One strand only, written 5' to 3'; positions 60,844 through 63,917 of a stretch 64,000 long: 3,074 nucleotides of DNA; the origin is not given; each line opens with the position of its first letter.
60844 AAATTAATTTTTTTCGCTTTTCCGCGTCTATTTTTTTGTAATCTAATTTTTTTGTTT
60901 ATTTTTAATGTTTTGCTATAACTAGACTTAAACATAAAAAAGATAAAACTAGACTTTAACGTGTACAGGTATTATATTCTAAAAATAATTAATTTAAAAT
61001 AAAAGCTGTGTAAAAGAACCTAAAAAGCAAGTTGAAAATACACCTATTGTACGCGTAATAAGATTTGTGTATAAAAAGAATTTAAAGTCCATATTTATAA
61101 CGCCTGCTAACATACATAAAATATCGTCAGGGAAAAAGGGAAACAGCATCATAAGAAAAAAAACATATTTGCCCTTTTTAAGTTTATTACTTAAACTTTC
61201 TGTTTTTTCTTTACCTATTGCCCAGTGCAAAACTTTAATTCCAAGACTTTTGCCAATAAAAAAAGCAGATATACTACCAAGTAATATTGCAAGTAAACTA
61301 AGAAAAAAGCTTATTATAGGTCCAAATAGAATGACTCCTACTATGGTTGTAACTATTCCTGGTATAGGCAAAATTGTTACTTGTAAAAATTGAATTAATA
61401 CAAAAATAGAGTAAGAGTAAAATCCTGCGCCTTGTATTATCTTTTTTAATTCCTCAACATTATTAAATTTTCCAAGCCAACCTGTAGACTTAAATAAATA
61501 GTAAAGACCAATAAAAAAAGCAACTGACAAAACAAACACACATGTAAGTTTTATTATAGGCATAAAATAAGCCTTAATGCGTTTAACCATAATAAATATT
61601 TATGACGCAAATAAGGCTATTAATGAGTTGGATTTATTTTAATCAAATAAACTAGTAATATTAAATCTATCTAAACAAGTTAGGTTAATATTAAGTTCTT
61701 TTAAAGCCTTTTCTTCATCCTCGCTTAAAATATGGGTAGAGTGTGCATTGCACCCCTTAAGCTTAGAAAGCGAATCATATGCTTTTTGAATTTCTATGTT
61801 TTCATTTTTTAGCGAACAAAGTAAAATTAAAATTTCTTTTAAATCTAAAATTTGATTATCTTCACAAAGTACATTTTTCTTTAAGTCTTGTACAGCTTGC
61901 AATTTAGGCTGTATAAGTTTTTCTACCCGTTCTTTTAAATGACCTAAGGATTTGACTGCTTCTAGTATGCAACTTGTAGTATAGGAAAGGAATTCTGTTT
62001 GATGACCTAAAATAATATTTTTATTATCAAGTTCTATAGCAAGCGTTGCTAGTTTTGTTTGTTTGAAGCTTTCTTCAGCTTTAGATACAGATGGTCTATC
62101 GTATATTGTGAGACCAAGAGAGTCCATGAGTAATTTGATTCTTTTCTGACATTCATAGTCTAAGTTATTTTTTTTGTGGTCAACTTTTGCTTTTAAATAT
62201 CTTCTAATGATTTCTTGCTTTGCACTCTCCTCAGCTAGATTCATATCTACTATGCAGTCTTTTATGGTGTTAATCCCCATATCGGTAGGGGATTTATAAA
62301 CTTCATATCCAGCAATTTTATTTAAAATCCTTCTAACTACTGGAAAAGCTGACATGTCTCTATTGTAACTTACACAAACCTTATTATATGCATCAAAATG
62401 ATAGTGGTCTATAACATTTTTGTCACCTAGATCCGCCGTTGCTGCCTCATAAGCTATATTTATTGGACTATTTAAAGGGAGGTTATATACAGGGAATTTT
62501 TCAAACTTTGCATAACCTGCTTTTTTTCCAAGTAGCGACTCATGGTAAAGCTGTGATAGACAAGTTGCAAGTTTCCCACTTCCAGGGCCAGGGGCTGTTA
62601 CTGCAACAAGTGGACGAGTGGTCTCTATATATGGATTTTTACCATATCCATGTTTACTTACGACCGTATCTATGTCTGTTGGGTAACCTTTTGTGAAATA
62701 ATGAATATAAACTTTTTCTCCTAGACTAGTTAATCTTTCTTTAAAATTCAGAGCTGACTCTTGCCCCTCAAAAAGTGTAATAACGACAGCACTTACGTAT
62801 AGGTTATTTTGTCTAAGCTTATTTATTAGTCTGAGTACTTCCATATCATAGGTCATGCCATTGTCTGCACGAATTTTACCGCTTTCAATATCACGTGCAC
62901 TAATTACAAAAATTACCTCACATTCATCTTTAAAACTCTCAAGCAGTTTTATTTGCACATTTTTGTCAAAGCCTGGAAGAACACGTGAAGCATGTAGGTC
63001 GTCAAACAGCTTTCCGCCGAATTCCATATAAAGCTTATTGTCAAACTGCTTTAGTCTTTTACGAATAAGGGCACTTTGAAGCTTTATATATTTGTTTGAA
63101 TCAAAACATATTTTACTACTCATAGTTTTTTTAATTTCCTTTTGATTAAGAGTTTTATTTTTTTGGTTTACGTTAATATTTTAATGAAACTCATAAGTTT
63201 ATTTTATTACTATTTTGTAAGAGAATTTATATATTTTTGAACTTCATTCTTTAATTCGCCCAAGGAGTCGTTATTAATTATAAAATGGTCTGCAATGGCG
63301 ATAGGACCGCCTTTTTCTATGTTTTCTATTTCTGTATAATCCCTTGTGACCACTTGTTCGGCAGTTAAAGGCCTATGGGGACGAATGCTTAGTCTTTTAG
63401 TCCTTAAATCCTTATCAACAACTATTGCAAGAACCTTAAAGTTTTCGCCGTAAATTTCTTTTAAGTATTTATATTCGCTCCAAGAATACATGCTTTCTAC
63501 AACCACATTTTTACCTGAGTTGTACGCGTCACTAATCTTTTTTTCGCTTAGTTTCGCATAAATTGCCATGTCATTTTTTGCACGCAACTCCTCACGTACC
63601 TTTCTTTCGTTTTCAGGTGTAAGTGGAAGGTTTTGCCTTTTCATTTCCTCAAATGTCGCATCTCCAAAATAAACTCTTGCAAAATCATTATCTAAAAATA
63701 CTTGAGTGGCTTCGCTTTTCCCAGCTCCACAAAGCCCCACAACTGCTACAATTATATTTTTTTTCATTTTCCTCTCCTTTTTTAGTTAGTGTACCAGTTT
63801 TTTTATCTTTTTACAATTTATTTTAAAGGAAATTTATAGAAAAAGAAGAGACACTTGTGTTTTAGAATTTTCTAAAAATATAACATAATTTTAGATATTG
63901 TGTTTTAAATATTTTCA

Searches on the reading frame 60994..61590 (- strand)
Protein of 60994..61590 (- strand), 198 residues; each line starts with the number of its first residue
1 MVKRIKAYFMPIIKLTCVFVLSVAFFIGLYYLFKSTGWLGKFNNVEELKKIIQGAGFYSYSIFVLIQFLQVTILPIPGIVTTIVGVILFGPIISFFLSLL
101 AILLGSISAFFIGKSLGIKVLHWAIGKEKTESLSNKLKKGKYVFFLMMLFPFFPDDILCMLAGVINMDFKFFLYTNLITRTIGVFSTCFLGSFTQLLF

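Call 7: search_protein_families(library=pfam, proteins=[window:60994-61590:-], max_evalue=0.01)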
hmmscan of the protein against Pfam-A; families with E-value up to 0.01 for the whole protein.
window:60994-61590:- (198 aa): 1 family
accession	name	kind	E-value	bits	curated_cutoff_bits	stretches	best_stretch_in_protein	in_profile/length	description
PF09335.16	VTT_dom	-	1.3e-19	71.3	33.9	1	76-192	1-122/123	VTT domain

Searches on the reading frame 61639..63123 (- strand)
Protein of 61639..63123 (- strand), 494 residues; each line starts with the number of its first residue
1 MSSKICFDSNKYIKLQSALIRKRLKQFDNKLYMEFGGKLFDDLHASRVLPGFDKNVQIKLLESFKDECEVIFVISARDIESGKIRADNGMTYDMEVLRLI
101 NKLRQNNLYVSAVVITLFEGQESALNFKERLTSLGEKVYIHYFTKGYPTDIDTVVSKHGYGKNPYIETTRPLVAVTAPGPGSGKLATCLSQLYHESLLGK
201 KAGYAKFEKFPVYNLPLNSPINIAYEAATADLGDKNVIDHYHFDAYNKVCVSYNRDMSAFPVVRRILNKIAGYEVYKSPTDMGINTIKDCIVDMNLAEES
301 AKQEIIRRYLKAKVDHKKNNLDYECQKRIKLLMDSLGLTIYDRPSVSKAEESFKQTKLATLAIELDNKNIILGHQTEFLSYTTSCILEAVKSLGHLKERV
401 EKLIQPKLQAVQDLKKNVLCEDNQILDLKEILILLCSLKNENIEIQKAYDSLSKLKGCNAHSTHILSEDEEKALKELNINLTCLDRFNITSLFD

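Call 7: search_protein_families(library=pfam, proteins=[window:61639-63123:-], max_evalue=0.01)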
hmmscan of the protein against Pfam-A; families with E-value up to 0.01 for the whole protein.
window:61639-63123:- (494 aa): 2 families
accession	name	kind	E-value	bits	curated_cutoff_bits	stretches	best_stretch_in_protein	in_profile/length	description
PF08903.17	DUF1846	-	2.8e-150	500.2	27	1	5-335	1-331/333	Domain of unknown function DUF1846, N-terminal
PF20921.3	DUF1846_C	-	1.6e-33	116.1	27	1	342-493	2-153/153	Domain of unknown function DUF1846, C-terminal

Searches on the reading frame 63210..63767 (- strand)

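Call 7: search_protein_families(library=pfam, proteins=[window:63210-63767:-], max_evalue=0.01)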
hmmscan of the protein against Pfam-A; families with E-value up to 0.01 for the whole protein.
window:63210-63767:- (185 aa): 3 families
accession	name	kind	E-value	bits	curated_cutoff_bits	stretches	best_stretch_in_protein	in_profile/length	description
PF13238.12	AAA_18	-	3.2e-06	28.1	29.4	1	7-131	1-113/128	AAA domain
PF13207.12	AAA_17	-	7.4e-05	23.5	27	1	10-120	1-113/136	AAA domain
PF23836.1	DUF7206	-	0.0056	17.7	25.6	1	29-97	25-88/107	Family of unknown function (DUF7206)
